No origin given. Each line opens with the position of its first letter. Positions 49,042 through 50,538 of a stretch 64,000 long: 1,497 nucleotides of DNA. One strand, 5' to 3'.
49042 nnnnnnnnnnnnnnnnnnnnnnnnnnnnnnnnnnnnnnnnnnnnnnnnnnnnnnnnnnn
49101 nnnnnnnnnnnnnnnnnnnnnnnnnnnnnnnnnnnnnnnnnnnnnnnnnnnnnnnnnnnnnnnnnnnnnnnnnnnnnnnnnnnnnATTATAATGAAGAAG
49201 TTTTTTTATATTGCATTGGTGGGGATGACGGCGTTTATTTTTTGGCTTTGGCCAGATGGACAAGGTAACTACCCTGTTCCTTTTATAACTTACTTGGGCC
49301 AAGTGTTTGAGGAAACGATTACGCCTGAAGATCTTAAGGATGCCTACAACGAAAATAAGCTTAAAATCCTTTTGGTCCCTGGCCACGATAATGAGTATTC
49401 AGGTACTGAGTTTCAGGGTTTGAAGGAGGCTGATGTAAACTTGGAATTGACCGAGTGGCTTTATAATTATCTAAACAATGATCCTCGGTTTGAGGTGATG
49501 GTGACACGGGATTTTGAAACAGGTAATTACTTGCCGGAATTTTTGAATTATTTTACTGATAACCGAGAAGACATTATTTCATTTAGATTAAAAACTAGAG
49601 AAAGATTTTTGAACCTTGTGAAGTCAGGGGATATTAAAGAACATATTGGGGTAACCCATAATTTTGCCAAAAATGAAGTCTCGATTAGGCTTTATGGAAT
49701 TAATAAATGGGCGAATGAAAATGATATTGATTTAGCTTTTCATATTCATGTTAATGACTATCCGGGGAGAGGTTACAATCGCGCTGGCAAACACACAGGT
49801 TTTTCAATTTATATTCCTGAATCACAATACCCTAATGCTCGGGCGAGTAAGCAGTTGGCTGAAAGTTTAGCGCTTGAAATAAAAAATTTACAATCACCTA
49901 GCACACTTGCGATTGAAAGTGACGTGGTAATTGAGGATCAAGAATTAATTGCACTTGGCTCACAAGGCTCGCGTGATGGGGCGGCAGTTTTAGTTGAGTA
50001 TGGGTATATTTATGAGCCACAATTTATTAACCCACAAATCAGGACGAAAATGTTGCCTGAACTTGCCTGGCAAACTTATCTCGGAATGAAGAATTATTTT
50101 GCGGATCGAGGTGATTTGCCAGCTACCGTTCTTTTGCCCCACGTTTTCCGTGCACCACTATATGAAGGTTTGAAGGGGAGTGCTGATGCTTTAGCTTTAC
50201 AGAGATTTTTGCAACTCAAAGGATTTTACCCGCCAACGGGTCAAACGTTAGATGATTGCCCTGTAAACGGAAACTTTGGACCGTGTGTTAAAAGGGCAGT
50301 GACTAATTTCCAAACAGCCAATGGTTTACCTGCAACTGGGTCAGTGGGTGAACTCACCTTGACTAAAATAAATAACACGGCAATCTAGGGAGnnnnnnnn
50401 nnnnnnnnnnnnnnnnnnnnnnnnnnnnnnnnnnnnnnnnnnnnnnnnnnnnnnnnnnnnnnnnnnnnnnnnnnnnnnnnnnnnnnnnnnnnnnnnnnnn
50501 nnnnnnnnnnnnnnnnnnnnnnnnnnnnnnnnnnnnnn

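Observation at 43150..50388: Peptidoglycan-remodelling gene cluster containing a membrane-anchored Clp/Hsp100 ATPase with a dead D1 ring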

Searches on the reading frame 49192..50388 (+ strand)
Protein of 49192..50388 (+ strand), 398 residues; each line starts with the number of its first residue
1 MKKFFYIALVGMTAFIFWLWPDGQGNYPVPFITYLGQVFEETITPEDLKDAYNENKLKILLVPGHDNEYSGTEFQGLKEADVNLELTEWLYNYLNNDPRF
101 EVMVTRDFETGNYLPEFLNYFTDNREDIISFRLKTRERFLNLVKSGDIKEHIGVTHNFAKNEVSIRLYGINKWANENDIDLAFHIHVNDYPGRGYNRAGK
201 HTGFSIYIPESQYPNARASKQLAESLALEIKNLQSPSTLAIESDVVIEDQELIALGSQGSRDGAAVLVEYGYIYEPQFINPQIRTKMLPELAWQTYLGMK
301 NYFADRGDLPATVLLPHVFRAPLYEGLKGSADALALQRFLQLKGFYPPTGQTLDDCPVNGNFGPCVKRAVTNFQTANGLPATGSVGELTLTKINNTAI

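Call 3: search_protein_families(library=pfam, proteins=[window:49192-50388:+], max_evalue=0.01)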
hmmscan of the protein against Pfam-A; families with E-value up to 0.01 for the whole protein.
window:49192-50388:+ (398 aa): 2 families
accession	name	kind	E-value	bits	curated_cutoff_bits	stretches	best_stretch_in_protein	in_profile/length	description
PF01520.23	Amidase_3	-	3.3e-14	53.8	27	2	59-128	1-70/174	N-acetylmuramoyl-L-alanine amidase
PF01471.23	PG_binding_1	-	1.6e-11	44.6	23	1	332-392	4-56/57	Putative peptidoglycan binding domain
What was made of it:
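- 49192..50388 (+): g5: signal-anchored N-acetylmuramoyl-L-alanine amidase (Amidase_3) with a C-terminal PG_binding_1 domain (50185-50367). It is a clade-specific insert. Pfam E 3.3e-14 and 1.6e-11 (call 3).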

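Call 4: search_protein_families(library=ncbifam, proteins=[window:49192-50388:+], max_evalue=0.01)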
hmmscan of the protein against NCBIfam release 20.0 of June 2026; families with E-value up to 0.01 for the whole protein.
window:49192-50388:+ (398 aa): 3 families
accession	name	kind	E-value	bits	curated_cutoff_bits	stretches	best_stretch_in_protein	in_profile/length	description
TIGR02869.1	spore_SleB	equivalog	0.00025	21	236.5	1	324-393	8-68/201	spore cortex-lytic enzyme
TIGR02883.1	spore_cwlD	equivalog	0.0003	20.9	221.55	0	59-128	3-72/189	N-acetylmuramoyl-L-alanine amidase CwlD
NF007751.0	PRK10431.1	equivalog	0.0093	14.5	532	0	47-107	182-243/445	N-acetylmuramoyl-L-alanine amidase AmiB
